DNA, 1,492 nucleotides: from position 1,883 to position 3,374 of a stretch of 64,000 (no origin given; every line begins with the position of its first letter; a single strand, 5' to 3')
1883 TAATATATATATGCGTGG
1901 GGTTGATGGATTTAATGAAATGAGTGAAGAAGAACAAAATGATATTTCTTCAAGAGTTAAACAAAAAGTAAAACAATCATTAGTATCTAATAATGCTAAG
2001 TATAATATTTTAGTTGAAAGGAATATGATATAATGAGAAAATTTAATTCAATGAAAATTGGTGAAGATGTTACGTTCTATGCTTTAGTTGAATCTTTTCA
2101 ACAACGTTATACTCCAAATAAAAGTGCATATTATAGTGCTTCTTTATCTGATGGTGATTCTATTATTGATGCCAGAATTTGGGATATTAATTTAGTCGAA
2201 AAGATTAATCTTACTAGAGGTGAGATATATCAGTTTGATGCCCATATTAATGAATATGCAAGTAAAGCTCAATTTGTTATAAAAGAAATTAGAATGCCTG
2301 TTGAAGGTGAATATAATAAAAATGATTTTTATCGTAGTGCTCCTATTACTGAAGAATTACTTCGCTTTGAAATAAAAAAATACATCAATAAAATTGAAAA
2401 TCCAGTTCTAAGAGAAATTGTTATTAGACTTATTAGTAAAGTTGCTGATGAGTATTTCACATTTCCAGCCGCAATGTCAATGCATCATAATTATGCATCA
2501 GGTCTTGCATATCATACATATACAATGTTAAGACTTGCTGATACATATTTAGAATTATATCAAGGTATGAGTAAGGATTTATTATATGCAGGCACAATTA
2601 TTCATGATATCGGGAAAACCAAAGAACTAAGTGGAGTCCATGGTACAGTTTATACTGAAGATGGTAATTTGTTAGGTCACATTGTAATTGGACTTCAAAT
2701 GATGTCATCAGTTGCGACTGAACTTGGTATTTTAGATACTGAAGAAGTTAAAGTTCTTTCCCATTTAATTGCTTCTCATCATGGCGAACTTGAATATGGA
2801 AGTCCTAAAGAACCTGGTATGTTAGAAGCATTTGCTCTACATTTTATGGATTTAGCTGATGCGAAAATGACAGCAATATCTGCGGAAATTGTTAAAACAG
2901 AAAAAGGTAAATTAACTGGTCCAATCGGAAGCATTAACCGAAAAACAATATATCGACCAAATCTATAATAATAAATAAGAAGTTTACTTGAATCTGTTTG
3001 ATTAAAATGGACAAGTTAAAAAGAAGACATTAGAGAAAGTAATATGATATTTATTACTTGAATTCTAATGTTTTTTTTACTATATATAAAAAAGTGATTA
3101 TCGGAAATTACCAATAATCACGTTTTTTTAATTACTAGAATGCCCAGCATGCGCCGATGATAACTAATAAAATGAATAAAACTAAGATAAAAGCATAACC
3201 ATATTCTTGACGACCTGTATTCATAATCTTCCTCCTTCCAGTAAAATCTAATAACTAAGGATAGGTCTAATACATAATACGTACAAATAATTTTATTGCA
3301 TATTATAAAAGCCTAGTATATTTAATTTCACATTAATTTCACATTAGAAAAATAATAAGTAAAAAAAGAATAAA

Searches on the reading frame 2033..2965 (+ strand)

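Call 68: search_protein_families(library=pfam, proteins=[window:2033-2965:+], max_evalue=0.01)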
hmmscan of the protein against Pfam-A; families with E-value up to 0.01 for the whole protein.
window:2033-2965:+ (311 aa): 1 family
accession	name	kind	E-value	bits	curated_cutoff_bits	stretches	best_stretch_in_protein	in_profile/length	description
PF01966.28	HD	-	2.6e-08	34.6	22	1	159-264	2-102/116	HD domain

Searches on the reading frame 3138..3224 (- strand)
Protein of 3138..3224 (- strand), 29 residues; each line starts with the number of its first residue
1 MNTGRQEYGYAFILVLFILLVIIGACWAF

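Call 68: search_protein_families(library=pfam, proteins=[window:3138-3224:-], max_evalue=0.01)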
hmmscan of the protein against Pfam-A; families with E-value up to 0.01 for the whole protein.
window:3138-3224:- (29 aa): 1 family
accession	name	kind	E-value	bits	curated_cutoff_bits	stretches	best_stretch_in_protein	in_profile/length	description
PF09680.15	YjcZ_2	-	2e-08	34.1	21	1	8-27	4-23/24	Family of unknown function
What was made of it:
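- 3135..3224 (-): 29-aa YjcZ_2-family membrane peptide gene, divergent from P1 and linked to the pair in most relatives. Pfam PF09680, 34.1 bits against a cutoff of 21, call 68.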
